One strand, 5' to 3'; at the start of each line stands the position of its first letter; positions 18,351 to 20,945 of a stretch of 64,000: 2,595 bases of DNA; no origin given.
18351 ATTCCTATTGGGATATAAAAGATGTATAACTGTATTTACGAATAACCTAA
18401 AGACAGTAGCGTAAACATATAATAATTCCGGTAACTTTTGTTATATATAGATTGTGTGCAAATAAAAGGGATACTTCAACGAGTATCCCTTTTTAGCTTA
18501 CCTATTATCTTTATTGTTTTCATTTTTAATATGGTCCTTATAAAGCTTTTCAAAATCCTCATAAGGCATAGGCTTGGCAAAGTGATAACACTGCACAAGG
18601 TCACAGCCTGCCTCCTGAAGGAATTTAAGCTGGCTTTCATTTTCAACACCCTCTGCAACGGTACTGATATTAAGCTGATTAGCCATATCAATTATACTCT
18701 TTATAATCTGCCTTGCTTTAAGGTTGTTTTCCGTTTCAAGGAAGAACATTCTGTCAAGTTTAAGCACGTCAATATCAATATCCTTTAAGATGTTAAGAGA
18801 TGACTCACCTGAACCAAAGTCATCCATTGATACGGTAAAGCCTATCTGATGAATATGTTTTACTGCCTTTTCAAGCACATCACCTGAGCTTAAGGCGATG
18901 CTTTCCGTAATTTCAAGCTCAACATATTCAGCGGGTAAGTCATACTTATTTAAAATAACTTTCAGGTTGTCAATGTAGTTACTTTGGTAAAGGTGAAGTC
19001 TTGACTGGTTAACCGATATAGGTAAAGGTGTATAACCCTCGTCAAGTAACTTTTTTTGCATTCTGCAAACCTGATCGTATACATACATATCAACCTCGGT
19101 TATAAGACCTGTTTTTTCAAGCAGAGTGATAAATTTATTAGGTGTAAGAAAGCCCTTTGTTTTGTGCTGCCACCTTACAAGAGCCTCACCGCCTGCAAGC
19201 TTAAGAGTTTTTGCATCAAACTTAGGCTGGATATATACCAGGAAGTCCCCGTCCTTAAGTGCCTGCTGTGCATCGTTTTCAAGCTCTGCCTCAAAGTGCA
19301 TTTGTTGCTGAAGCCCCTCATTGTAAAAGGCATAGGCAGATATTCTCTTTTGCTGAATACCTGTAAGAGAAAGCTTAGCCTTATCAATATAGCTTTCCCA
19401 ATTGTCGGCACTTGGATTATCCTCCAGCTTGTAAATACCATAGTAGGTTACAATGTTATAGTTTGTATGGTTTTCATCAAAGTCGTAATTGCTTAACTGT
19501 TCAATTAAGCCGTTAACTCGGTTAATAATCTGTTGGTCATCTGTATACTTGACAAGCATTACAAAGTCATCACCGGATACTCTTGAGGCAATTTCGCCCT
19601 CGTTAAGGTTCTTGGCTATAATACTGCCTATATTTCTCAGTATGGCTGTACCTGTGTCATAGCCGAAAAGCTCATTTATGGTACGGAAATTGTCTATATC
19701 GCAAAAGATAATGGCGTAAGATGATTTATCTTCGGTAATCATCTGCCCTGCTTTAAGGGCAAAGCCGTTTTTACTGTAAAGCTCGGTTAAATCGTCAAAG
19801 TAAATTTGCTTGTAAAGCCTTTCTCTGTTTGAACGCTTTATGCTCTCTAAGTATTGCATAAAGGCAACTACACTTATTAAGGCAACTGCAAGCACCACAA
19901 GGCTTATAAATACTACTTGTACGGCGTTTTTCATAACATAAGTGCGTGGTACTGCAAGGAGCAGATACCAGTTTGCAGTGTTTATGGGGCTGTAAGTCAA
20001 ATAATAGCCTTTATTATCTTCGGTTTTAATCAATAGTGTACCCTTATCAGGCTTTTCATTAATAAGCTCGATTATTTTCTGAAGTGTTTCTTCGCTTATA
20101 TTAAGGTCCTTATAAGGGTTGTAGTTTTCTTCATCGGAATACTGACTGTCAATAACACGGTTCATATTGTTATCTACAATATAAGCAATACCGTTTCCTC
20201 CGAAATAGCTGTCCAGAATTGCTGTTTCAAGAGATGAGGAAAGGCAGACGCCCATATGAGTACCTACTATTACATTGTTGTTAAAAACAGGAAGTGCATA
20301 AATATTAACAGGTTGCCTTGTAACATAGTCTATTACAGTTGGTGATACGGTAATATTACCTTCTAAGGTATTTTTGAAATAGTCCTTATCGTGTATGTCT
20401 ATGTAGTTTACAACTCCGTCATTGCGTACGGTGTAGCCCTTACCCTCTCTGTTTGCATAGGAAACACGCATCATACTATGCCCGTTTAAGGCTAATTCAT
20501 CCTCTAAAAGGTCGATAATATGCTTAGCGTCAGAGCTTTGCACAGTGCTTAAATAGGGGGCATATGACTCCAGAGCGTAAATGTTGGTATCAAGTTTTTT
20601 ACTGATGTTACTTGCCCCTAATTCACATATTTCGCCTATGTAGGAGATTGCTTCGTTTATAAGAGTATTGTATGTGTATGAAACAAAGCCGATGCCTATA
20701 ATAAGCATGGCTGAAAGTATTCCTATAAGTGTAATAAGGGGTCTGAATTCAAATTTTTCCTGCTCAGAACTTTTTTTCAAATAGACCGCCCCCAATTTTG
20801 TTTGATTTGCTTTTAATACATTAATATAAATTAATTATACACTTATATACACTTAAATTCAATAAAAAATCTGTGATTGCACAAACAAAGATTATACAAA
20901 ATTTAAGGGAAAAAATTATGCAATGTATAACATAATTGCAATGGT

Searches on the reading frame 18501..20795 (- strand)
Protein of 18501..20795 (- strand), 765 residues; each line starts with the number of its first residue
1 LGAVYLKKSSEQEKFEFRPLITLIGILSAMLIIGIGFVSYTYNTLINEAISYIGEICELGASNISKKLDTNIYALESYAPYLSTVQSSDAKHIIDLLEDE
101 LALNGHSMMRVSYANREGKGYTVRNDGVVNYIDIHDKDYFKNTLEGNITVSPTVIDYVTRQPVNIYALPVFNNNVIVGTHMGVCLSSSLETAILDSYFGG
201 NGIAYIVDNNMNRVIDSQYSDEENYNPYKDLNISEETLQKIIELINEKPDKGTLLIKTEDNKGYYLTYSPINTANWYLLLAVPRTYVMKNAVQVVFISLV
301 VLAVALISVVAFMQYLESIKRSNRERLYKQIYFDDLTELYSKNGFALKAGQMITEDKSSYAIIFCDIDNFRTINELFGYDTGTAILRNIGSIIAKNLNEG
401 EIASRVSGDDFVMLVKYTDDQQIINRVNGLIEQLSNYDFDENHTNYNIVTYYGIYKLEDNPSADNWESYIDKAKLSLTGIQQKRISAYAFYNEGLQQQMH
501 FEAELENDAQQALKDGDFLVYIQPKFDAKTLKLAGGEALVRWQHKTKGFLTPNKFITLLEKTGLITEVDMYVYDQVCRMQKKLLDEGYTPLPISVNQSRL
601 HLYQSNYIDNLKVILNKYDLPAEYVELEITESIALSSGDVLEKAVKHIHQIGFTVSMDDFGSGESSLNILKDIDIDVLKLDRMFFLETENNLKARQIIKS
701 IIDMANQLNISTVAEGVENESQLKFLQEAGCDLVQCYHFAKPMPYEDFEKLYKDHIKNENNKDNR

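Call 20: search_protein_families(library=pfam, proteins=[window:18501-20795:-], max_evalue=0.01)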
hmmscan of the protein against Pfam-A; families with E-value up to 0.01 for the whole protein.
window:18501-20795:- (765 aa): 3 families
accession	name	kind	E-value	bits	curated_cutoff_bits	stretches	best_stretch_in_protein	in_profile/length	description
PF00563.25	EAL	-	1.1e-62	211.9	31.3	1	507-742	2-236/236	EAL domain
PF00990.26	GGDEF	-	1.5e-21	77.3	23.8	1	332-473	2-147/161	Diguanylate cyclase, GGDEF domain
PF02743.24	dCache_1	-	1.9e-11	44.4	45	1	45-279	3-238/240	Cache domain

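Call 52: find_homologous_proteins(query=window:18501-20780:-, max_evalue=1e-50)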
Query window:18501-20780:- (760 aa): 25 proteins with E <= 1e-50 among 8000 candidates.
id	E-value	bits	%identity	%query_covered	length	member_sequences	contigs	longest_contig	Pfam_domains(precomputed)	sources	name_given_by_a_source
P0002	0.0e+0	1691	100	100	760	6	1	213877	PF02743.25,PF00563.26,PF00990.27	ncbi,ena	-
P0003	0.0e+0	1074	64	98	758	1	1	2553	PF02743.25,PF00563.26,PF00990.27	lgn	-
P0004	0.0e+0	1057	62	98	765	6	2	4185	PF00563.26,PF00990.27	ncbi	-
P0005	0.0e+0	1034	62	98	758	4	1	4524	PF02743.25,PF00563.26,PF00990.27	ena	-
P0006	2.0e-287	974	57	99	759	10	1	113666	PF02743.25,PF00563.26,PF00990.27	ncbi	-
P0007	2.5e-287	973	59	98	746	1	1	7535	PF00563.26,PF00990.27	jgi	jgi:diguanylate cyclase (GGDEF)-like protein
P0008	2.4e-275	934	56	98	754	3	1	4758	PF02743.25,PF00563.26,PF00990.27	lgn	-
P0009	9.2e-267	905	54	97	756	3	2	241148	PF00563.26,PF00990.27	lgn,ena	-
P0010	1.9e-255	868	52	97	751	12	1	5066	PF02743.25,PF00563.26,PF00990.27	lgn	-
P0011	1.3e-248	845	51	98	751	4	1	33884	PF00563.26,PF00990.27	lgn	-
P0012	9.8e-170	585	36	98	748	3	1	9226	PF02743.25,PF00563.26,PF00990.27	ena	-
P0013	6.8e-161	555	36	96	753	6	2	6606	PF02743.25,PF00563.26,PF00990.27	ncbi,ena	-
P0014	1.3e-88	316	34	63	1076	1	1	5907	PF08447.19,PF13426.14,PF00563.26,PF00989.32,PF00990.27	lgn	-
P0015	4.9e-83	298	35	56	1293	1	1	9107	PF13426.14,PF00563.26,PF00990.27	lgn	-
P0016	9.2e-77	277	32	55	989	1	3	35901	PF22335.2,PF00563.26,PF00990.27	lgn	-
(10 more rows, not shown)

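Call 53: find_encoding_contigs(protein=P0006, flank=2500, max_places=2)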
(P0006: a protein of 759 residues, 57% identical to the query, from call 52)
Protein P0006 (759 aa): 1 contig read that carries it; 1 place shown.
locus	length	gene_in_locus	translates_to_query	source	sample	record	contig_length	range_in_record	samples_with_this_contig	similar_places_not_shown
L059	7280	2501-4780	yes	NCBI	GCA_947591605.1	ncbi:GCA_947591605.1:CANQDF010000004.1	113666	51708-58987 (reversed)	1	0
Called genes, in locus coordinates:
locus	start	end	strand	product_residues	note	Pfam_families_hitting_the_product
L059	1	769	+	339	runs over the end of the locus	PF07833:Cu_amine_oxidN1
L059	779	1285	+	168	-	PF01782:RimM, PF05239:PRC, PF24986:PRC_RimM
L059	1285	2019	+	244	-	PF01746:tRNA_m1G_MT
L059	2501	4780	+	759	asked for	PF02743:dCache_1 (weak), PF00990:GGDEF, PF00563:EAL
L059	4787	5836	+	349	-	PF00155:Aminotran_1_2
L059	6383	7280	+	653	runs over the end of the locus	PF00133:tRNA-synt_1, PF01406:tRNA-synt_1e (faint), PF01921:tRNA-synt_1f (faint), PF09334:tRNA-synt_1g, PF00133:tRNA-synt_1, PF19303:Anticodon_3, PF08264:Anticodon_1 (weak), PF01588:tRNA_bind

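Call 54: find_encoding_contigs(protein=P0009, flank=2500, max_places=2)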
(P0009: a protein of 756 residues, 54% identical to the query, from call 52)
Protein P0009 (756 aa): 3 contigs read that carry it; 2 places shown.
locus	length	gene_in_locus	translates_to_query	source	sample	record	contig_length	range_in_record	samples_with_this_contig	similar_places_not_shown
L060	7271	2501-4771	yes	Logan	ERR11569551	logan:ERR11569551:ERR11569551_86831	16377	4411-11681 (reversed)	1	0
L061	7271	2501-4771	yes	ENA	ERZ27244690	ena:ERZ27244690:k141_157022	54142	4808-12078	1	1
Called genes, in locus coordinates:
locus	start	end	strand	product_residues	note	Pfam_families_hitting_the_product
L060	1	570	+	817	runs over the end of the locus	-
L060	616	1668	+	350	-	PF07963:N_methyl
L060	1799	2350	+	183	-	PF07963:N_methyl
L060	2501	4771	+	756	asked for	PF00990:GGDEF, PF00563:EAL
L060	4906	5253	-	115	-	-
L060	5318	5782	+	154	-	-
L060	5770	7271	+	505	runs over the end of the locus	PF02463:SMC_N (faint), PF03193:RsgA_GTPase (faint), PF13476:AAA_23 (weak), PF13555:AAA_29 (faint), PF00005:ABC_tran, PF06414:Zeta_toxin (faint), PF13175:AAA_15 (faint), PF00005:ABC_tran, +2 more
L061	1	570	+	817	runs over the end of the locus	-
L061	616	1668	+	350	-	PF07963:N_methyl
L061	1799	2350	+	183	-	PF07963:N_methyl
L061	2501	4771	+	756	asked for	PF00990:GGDEF, PF00563:EAL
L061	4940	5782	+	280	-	-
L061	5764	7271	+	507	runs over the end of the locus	PF03193:RsgA_GTPase (faint), PF13476:AAA_23 (weak), PF00005:ABC_tran, PF02463:SMC_N (faint), PF06414:Zeta_toxin (faint), PF13175:AAA_15 (faint), PF13401:AAA_22 (faint), PF00005:ABC_tran, +2 more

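Call 55: find_encoding_contigs(protein=P0011, flank=2500, max_places=2)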
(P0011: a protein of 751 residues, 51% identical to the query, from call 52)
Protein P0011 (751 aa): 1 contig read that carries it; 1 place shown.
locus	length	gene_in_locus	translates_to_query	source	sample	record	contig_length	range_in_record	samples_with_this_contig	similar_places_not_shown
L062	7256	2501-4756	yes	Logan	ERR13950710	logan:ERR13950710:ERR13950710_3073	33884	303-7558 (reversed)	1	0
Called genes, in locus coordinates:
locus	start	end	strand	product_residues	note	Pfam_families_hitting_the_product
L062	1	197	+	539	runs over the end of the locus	-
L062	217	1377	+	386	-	PF12698:ABC2_membrane_3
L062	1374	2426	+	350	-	-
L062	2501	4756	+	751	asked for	PF00990:GGDEF, PF00563:EAL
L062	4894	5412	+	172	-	PF07638:Sigma70_ECF (weak), PF04542:Sigma70_r2, PF08281:Sigma70_r4_2, PF04545:Sigma70_r4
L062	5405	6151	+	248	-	-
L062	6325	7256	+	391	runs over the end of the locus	PF13439:Glyco_transf_4, PF13579:Glyco_trans_4_4, PF00534:Glycos_transf_1, PF13692:Glyco_trans_1_4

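Call 56: find_encoding_contigs(protein=P0007, flank=2500, max_places=2)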
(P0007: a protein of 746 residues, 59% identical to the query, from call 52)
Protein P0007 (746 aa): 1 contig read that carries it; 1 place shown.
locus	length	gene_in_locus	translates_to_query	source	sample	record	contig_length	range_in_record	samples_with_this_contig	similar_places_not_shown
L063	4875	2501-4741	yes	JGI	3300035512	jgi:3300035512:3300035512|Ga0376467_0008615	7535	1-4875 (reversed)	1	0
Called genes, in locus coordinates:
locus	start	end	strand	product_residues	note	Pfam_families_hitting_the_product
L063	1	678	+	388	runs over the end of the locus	PF00392:GntR, PF00532:Peripla_BP_1, PF13407:Peripla_BP_4 (weak), PF13377:Peripla_BP_3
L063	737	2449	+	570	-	PF00370:FGGY_N, PF02782:FGGY_C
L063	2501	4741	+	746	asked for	PF00990:GGDEF, PF00563:EAL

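Call 58: find_encoding_contigs(protein=P0005, flank=2500, max_places=2)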
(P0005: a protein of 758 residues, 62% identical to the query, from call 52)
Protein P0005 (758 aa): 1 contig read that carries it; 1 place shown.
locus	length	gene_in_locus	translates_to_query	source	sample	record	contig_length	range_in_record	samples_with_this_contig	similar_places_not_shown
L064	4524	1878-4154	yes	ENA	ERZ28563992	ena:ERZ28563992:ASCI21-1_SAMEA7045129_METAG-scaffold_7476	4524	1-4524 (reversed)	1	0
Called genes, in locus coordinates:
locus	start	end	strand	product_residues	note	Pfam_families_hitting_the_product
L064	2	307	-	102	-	?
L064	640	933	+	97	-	-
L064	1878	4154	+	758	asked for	PF02743:dCache_1, PF00990:GGDEF, PF00563:EAL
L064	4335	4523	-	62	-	?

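Call 59: find_encoding_contigs(protein=P0008, flank=2500, max_places=2)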
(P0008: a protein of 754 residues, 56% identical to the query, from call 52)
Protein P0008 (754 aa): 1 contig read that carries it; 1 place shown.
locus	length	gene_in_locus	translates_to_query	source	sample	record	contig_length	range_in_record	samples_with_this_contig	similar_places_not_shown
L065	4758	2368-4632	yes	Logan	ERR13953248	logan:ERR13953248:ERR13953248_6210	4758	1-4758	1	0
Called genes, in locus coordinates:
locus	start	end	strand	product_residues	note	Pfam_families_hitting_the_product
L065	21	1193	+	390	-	PF12698:ABC2_membrane_3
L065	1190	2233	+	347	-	-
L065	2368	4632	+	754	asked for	PF02743:dCache_1 (weak), PF00990:GGDEF, PF00563:EAL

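Call 60: find_encoding_contigs(protein=P0010, flank=2500, max_places=2)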
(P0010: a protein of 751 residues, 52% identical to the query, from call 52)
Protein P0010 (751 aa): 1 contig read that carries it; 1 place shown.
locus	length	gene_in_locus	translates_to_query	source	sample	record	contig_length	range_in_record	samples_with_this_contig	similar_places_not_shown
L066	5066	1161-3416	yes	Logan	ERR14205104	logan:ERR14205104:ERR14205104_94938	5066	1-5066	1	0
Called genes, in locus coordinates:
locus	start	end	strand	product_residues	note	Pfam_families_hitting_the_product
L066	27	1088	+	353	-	-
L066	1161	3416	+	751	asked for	PF02743:dCache_1, PF00990:GGDEF, PF00563:EAL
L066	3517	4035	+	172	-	PF07638:Sigma70_ECF (faint), PF04542:Sigma70_r2, PF08281:Sigma70_r4_2, PF04545:Sigma70_r4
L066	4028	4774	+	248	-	-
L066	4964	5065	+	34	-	?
